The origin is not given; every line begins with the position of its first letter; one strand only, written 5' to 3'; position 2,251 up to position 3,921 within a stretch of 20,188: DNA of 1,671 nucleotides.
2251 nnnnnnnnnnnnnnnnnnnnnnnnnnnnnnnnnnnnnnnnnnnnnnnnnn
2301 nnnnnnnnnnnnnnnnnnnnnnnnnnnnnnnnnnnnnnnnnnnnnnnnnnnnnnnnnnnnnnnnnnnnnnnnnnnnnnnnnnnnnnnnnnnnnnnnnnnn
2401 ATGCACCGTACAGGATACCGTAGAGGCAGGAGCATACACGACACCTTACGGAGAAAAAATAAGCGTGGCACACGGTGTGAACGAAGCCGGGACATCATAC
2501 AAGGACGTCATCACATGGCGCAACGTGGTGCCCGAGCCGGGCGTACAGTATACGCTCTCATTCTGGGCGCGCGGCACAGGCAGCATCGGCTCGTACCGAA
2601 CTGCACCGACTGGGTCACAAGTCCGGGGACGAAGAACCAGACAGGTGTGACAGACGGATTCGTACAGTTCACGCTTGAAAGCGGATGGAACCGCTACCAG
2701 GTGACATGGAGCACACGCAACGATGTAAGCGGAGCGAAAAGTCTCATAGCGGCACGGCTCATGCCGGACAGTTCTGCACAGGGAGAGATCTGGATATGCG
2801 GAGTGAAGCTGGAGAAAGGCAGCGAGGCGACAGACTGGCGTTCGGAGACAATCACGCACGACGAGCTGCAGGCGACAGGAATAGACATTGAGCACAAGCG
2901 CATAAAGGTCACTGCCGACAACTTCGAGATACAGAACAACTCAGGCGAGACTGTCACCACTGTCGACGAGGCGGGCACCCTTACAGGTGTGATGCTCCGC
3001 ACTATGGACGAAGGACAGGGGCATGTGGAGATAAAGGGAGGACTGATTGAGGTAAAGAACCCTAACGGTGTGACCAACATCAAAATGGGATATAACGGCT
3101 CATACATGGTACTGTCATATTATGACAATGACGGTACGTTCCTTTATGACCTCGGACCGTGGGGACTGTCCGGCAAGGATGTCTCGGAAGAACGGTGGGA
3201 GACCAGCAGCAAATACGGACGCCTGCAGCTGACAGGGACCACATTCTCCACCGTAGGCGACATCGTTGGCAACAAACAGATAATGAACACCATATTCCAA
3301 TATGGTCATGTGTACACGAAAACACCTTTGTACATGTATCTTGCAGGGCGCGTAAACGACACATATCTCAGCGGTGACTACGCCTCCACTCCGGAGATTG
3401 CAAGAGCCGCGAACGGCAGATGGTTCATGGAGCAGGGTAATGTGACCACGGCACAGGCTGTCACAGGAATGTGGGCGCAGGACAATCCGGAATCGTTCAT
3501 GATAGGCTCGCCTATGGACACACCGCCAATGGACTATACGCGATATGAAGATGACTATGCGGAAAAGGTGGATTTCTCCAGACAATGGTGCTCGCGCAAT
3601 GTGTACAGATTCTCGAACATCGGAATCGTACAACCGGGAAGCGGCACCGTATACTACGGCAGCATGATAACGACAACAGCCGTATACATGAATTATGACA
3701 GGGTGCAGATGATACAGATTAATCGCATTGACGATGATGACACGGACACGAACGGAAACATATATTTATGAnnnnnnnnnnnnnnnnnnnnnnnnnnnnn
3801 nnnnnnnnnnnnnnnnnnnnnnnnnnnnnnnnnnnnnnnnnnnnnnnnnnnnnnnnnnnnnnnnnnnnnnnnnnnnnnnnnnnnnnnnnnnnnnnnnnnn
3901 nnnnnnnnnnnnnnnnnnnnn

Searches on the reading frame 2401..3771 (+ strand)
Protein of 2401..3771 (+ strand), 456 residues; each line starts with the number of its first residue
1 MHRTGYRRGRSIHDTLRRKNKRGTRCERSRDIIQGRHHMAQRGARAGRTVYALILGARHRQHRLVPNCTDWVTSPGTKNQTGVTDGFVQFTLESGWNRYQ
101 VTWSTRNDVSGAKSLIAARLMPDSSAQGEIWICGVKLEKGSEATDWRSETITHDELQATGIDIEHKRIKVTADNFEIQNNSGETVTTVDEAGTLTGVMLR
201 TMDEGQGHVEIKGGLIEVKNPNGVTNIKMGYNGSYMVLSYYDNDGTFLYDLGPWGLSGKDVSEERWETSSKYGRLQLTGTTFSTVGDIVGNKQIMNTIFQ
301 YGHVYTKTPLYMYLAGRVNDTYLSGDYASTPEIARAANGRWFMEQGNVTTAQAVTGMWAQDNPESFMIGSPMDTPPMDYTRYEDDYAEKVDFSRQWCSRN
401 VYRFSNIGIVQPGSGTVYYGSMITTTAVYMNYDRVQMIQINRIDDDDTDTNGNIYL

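Call 5: search_protein_families(library=pfam, proteins=[window:2590-3768:+], max_evalue=0.01)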
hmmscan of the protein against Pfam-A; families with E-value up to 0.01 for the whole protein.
window:2590-3768:+ (393 aa): 0 families

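Call 6: search_protein_families(library=phrogs, proteins=[window:2590-3768:+], max_evalue=0.01)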
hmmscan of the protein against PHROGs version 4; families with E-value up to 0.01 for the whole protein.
window:2590-3768:+ (393 aa): 5 families
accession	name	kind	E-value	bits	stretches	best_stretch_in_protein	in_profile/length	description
phrog_1775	-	head and packaging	2.6e-07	29.5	1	23-131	783-892/1609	minor head protein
phrog_38044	-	unknown function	1.8e-05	22.8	1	69-131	3362-3426/3576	-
phrog_1330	-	tail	0.00084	18.3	1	19-85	876-943/1361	tail protein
phrog_5983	-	tail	0.00085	20.1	1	13-89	134-214/300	tail protein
phrog_25468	-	unknown function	0.0089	15.9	0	28-88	446-502/528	-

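Call 48: find_encoding_contigs(protein=window:2401-3771:+, flank=3000, max_places=5)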
Protein window:2401-3771:+ (456 aa): no gene with exactly this product is on record in the collection.
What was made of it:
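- Tried and rejected: An exact look-up of the 456-aa frame-1 ORF found nothing on record (call 48).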
